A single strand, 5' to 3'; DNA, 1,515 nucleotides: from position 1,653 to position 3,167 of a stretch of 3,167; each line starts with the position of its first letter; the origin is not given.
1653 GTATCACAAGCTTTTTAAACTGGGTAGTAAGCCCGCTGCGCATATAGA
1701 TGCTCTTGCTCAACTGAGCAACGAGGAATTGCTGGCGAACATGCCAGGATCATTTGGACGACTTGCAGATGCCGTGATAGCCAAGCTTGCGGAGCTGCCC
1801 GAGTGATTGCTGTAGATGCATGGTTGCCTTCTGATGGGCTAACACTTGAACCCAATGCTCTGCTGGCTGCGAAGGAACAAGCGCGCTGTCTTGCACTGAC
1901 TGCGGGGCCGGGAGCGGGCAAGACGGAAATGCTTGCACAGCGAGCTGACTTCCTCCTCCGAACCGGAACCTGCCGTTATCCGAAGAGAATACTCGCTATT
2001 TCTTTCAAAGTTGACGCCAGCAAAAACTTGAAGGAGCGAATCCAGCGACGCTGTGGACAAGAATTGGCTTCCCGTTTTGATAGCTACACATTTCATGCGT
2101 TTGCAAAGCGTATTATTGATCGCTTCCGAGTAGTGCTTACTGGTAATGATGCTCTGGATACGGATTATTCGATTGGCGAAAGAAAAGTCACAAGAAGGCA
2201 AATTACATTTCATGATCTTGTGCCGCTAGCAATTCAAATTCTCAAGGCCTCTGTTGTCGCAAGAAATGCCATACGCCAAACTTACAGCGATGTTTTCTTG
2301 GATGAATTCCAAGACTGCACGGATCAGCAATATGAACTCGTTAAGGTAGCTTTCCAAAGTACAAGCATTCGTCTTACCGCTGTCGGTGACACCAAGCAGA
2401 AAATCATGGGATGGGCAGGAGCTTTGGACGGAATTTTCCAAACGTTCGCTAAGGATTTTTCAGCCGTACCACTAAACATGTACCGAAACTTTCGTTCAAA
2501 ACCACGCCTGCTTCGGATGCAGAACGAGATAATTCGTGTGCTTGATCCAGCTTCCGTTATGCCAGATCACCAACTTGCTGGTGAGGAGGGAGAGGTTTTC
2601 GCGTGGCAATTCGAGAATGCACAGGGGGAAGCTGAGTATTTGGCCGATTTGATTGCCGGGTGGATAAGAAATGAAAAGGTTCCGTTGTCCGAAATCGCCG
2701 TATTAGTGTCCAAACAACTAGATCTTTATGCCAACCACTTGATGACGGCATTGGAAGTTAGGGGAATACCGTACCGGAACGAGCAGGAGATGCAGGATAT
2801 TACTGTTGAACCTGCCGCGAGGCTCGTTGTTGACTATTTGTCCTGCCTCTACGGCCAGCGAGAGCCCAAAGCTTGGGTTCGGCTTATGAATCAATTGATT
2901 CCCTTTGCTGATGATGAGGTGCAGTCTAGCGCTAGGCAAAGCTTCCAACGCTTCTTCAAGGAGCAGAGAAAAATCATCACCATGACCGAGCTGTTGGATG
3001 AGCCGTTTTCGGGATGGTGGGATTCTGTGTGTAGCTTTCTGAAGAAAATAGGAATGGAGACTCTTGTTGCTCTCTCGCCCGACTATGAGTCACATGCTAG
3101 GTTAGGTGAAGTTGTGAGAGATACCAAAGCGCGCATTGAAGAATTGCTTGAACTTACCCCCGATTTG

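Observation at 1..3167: Gabija-like two-gene defence module: OLD-family ATPase-TOPRIM nuclease followed by a UvrD-like helicase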

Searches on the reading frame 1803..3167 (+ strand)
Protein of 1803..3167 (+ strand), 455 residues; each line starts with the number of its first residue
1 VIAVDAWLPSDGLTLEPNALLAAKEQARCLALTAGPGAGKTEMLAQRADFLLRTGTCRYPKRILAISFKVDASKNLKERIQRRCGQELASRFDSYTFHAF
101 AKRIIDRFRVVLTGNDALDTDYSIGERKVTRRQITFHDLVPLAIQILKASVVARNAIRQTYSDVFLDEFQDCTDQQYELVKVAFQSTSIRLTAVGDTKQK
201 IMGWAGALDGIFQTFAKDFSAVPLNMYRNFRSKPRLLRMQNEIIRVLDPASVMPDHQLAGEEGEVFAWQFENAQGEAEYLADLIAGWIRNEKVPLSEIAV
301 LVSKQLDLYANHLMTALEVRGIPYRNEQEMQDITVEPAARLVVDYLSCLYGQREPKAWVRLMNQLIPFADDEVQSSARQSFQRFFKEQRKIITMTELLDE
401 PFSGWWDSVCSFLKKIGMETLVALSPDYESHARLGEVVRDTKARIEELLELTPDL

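Call 6: search_protein_families(library=pfam, proteins=[window:1803-3167:+], max_evalue=0.1)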
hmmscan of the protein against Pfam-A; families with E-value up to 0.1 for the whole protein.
window:1803-3167:+ (455 aa): 5 families
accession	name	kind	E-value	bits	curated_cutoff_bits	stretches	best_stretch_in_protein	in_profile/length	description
PF00580.27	UvrD-helicase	-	3.5e-34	119.2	23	2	126-219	178-270/271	UvrD/REP helicase N-terminal domain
PF13245.12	AAA_19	-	4.8e-16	59.6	25.1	1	24-202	8-131/134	AAA domain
PF13361.12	UvrD_C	-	9.3e-10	38.9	25.6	1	226-372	3-145/350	UvrD-like helicase C-terminal domain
PF13604.12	AAA_30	-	1.4e-05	25.3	27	1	23-200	14-128/191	AAA domain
PF13401.12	AAA_22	-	0.045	14.5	27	0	25-90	3-64/130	AAA domain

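Call 7: search_protein_families(library=padloc, proteins=[window:1803-3167:+], max_evalue=0.1)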
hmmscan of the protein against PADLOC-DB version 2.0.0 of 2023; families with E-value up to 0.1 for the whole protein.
window:1803-3167:+ (455 aa): 53 families (the best 25 are shown)
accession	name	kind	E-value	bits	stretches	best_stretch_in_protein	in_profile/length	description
PDLC00144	GajB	-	2.1e-230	764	1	1-455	1-455/559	UrvD helicase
PDLC00103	GajB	-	4.6e-184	611.8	2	130-454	181-507/612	UrvD helicase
PDLC00134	GajB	-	2.6e-119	397.1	2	132-365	184-418/431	UrvD helicase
PDLC00116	GajB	-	1.9e-80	269.2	1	6-447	4-442/557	UrvD helicase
PDLC03802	RTasHel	-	6.5e-65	218.2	2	131-305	163-324/675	DRT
PDLC00117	GajB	-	8.7e-38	128.2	2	131-382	189-438/604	UrvD helicase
PDLC00121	GajB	-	4.9e-37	125.7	2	123-326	166-362/565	UrvD helicase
PDLC00107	GajB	-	5.7e-34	115.7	2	129-326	184-375/587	UrvD helicase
PDLC00132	GajB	-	2.4e-32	110.4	2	131-342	185-396/625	UrvD helicase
PDLC00114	GajB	-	2.8e-31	106.8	2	131-324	186-378/635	UrvD helicase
PDLC00123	GajB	-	1.3e-27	94.7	2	133-385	149-390/540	UrvD helicase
PDLC00122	GajB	-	2.6e-25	87.3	1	32-241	21-244/502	UrvD helicase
PDLC00130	GajB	-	6.5e-21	72.2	2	130-309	175-350/589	UrvD helicase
PDLC00127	GajB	-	3.8e-20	69.9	2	129-310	170-352/594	UrvD helicase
PDLC00104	GajB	-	2.7e-19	67.4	1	30-233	18-237/574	UrvD helicase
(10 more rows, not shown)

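Call 8: search_protein_families(library=ncbifam, proteins=[window:1803-3167:+], max_evalue=0.1)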
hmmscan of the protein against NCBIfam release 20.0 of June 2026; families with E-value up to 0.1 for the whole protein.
window:1803-3167:+ (455 aa): 16 families
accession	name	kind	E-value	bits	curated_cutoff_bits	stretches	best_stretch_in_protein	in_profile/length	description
TIGR01073.1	pcrA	equivalog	7.9e-31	107.1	911.2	2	132-303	181-352/725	DNA helicase PcrA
TIGR01074.1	rep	equivalog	5.4e-29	100.9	951.45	2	133-363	179-406/668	DNA helicase Rep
NF008743.0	PRK11773.1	equivalog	9.9e-27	93.6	965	2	134-329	187-379/720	DNA helicase II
TIGR01075.1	uvrD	equivalog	9.9e-25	86.9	1144.45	2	135-325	183-370/715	DNA helicase II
NF008172.0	PRK10919.1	equivalog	3.9e-22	78.2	1168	2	134-363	181-407/673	DNA helicase Rep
NF008276.0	PRK11054.1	equivalog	4.6e-17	61.8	543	2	32-107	214-285/684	DNA helicase IV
TIGR00609.1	recB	equivalog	8.6e-17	60.5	696.05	1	126-245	335-456/1175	exodeoxyribonuclease V subunit beta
NF010485.0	PRK13909.1-2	equivalog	8.7e-14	50.7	650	2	132-350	300-525/909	RecB-like helicase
NF010487.0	PRK13909.1-4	equivalog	3.9e-13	48.6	759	2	134-353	298-531/924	RecB-like helicase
TIGR02785.1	addA_Gpos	equivalog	3.2e-11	41.8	707.65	1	124-245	348-481/1234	helicase-exonuclease AddAB subunit AddA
NF008128.0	PRK10876.1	equivalog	3.8e-09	34.8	1697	1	122-249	337-466/1181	exodeoxyribonuclease V subunit beta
NF010484.0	PRK13909.1-1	equivalog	3.6e-07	28.3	1074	2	164-245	348-436/945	RecB-like helicase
TIGR02784.1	addA_alphas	equivalog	4.3e-07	28.7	860.75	2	115-219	344-459/1138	double-strand break repair helicase AddA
NF041464.1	HelD_BACSU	equivalog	9.9e-05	20.4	419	1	127-245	516-631/779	RNA polymerase recycling motor HelD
TIGR02773.1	addB_Gpos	equivalog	0.0024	15.5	903.7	1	161-363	197-402/1159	helicase-exonuclease AddAB subunit AddB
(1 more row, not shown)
